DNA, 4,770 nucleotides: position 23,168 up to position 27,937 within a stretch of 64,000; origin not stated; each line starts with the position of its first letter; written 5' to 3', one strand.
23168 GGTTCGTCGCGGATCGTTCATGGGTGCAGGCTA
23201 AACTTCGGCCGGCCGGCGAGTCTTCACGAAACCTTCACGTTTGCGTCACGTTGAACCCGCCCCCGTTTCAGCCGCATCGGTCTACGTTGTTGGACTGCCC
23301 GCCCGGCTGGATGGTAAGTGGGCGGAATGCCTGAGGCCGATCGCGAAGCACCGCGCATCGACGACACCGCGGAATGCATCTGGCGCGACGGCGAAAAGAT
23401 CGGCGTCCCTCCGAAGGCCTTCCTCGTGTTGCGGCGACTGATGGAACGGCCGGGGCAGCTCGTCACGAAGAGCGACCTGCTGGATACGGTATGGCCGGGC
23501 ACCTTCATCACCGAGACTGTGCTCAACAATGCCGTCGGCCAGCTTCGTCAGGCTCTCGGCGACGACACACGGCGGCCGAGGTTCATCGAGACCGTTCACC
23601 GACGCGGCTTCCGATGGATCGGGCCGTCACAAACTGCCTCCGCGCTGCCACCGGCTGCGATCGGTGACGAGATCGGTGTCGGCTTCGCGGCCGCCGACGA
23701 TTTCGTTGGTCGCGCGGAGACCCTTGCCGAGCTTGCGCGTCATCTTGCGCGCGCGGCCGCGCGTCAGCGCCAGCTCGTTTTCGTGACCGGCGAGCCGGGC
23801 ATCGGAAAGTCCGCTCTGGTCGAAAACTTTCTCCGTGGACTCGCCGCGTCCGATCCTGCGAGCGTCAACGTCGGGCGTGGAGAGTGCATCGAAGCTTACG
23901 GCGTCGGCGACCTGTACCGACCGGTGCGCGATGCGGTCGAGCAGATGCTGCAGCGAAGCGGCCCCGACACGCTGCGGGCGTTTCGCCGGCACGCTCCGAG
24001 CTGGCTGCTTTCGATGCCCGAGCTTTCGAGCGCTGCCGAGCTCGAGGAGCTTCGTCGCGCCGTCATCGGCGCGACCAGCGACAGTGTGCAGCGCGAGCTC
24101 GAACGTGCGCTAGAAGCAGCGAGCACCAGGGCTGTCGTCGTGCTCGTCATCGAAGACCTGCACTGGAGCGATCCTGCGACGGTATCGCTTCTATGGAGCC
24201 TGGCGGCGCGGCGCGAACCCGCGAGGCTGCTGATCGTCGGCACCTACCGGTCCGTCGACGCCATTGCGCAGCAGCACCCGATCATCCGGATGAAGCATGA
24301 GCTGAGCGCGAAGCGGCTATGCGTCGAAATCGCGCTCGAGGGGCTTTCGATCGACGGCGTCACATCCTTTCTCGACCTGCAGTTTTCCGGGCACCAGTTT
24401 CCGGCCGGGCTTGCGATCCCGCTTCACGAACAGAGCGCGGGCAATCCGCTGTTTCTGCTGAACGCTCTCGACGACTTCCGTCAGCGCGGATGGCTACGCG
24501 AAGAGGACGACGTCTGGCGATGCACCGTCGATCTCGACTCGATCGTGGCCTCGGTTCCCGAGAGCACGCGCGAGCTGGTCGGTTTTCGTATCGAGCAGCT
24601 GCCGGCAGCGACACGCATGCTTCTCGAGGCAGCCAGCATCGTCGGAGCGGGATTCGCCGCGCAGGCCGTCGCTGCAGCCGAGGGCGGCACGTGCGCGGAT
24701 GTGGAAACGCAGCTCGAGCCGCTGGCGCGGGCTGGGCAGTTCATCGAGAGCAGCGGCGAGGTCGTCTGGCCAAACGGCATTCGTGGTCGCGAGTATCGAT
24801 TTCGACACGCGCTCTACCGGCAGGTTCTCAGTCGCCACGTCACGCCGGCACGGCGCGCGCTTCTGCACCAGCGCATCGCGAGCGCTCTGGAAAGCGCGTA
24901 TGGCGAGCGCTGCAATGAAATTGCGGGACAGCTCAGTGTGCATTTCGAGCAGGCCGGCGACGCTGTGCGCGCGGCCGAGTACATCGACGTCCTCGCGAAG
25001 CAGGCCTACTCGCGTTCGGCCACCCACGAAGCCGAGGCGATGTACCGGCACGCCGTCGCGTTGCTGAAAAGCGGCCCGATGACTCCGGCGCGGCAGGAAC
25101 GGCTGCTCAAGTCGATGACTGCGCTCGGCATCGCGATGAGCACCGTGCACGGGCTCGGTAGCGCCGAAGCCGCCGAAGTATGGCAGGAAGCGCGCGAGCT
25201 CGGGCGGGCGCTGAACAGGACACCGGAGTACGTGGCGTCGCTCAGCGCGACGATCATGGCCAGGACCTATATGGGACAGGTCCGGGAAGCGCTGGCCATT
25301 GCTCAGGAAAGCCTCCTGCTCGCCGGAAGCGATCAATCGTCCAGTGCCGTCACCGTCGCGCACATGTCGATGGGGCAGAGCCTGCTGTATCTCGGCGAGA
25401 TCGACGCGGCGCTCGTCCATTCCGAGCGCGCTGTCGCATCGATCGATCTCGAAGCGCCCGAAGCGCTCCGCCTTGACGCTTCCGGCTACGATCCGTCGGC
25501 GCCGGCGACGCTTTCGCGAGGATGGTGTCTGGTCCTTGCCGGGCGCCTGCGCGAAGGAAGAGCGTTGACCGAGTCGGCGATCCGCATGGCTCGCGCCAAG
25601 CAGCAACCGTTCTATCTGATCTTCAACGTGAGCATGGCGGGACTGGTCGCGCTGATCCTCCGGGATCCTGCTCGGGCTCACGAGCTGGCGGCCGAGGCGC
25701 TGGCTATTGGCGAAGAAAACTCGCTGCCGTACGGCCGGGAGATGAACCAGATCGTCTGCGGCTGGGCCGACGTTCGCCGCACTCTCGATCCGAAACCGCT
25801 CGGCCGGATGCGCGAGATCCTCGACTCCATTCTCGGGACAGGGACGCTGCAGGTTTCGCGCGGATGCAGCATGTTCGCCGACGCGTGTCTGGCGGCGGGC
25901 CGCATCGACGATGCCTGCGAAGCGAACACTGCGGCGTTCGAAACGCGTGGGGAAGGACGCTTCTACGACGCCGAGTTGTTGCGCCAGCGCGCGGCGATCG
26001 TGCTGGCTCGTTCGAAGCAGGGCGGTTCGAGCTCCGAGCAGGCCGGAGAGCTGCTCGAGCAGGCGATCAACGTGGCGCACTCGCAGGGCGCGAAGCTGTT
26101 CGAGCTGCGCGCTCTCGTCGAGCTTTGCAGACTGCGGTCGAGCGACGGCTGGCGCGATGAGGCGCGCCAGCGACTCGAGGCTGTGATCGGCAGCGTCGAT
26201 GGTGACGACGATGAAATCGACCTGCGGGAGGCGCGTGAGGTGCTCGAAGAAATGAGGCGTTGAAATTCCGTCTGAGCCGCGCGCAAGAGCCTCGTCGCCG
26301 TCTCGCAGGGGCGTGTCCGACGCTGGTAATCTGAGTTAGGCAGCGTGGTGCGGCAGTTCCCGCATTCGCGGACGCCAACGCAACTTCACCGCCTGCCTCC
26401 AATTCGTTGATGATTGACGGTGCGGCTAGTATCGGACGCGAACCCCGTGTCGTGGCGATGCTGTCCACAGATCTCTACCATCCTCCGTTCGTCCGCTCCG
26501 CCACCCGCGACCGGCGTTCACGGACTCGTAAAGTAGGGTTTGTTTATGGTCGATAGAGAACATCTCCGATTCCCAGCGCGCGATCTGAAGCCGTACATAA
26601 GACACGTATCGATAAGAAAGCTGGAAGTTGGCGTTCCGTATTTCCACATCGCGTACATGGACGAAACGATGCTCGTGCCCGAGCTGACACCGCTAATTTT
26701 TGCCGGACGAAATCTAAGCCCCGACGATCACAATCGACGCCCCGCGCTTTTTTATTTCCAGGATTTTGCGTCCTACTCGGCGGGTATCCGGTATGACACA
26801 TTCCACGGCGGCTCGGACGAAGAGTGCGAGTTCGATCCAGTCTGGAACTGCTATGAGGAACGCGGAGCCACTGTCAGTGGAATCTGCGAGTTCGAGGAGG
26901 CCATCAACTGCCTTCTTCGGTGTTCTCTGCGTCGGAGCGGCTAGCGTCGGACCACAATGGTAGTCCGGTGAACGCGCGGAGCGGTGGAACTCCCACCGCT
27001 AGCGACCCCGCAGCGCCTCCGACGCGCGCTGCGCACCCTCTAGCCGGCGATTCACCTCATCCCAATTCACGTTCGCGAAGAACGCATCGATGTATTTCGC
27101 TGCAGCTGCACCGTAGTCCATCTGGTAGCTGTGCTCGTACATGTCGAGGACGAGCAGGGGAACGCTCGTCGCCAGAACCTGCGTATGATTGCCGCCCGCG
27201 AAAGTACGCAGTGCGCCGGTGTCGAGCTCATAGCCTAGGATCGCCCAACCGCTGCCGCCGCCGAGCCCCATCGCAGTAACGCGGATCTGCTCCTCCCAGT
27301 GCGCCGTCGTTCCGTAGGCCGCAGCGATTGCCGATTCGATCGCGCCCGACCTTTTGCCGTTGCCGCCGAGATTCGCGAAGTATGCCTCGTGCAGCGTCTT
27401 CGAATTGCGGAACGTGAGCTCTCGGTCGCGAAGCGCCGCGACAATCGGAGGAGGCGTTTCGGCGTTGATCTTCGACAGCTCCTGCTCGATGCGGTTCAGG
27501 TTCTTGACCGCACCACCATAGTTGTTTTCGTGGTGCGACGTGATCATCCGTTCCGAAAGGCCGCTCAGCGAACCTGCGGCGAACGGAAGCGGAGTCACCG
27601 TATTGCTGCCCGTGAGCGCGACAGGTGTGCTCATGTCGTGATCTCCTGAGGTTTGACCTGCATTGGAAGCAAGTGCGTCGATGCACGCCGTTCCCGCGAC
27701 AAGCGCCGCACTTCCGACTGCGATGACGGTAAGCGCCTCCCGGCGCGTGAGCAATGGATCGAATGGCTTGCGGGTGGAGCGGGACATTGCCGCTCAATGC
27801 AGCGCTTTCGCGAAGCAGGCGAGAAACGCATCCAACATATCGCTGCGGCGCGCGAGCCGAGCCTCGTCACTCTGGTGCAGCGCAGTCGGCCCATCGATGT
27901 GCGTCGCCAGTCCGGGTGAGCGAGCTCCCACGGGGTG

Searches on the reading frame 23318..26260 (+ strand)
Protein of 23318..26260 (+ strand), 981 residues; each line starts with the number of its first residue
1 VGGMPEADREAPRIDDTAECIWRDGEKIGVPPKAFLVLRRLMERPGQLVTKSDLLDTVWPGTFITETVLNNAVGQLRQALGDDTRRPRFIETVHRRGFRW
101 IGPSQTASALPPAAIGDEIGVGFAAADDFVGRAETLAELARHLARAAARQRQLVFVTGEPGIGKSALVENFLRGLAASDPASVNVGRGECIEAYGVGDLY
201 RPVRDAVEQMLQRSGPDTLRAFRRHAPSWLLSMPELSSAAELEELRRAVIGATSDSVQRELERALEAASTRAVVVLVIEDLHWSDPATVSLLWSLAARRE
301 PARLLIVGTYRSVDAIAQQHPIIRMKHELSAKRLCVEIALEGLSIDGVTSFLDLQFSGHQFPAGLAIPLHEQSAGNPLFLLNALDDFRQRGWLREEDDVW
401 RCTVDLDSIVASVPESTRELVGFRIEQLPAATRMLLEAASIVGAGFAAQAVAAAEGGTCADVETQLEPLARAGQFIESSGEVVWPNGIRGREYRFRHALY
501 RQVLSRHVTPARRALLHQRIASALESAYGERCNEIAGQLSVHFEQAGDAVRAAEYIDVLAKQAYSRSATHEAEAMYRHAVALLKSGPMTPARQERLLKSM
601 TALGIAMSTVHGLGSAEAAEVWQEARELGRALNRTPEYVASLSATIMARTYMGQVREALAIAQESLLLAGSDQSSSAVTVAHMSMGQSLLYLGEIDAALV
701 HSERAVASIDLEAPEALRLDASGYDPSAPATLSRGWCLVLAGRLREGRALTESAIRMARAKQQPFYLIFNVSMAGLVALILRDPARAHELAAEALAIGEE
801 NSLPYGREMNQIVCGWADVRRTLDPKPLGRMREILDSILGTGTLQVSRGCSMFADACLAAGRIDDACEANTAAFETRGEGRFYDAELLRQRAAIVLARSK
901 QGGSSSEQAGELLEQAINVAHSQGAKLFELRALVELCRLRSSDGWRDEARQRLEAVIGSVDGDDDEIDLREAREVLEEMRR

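Call 77: search_protein_families(library=pfam, proteins=[window:23318-26260:+], max_evalue=0.00001)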
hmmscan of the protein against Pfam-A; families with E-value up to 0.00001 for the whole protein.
window:23318-26260:+ (981 aa): 3 families
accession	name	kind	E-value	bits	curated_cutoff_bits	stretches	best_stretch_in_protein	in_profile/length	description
PF13191.12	AAA_16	-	7.4e-23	82.3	32.6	1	129-307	2-167/167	AAA ATPase domain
PF00486.34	Trans_reg_C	-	7e-16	58.5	26.2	1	25-99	1-76/77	Transcriptional regulatory protein, C terminal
PF13401.12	AAA_22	-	8.3e-09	36.3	27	1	150-310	4-124/130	AAA domain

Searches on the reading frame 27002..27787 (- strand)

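Call 77: search_protein_families(library=pfam, proteins=[window:27002-27787:-], max_evalue=0.00001)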
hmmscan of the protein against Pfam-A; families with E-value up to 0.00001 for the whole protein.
window:27002-27787:- (262 aa): 1 family
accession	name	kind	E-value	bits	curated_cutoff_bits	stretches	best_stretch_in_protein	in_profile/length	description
PF02777.23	Sod_Fe_C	-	1.1e-22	80.4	20.9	1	147-248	2-102/102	Iron/manganese superoxide dismutases, C-terminal domain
